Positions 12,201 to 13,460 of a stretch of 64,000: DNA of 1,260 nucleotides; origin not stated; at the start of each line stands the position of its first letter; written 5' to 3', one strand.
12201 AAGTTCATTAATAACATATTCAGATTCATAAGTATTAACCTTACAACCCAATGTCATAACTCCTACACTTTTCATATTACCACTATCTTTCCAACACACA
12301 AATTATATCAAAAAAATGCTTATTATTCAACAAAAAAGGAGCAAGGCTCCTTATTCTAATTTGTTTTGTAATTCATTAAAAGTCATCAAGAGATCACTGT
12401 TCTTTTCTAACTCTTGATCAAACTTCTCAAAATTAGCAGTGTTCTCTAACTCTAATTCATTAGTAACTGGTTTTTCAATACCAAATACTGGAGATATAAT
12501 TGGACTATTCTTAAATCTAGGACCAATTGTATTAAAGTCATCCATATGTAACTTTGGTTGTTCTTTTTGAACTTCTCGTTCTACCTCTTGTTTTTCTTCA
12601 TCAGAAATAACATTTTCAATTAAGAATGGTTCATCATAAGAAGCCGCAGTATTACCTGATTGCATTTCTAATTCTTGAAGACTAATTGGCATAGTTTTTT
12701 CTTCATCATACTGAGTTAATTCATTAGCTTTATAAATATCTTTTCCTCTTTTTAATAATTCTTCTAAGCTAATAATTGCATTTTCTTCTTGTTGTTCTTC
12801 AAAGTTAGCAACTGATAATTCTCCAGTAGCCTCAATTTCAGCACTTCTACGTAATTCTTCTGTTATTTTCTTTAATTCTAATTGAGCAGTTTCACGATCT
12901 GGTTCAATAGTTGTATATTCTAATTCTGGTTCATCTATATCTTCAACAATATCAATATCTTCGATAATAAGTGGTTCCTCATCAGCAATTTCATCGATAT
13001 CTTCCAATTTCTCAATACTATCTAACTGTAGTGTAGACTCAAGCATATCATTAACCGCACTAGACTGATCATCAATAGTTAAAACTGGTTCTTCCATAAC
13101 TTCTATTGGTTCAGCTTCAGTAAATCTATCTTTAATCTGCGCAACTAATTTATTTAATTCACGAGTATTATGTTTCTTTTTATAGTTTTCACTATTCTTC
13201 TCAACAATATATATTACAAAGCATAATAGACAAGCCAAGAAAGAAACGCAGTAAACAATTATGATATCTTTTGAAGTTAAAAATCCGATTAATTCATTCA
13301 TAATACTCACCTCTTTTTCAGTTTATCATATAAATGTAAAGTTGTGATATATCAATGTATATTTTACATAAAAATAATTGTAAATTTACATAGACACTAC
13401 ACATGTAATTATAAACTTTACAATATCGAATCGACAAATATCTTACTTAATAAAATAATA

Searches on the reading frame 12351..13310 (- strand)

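Call 64: search_protein_families(library=pfam, proteins=[window:12351-13310:-], max_evalue=0.01)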
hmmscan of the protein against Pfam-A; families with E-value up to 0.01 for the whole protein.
window:12351-13310:- (319 aa): 1 family
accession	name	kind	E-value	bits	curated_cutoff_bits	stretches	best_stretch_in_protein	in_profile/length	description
PF01733.24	Nucleoside_tran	-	0.0017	18.2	29.8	1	12-78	58-123/309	Nucleoside transporter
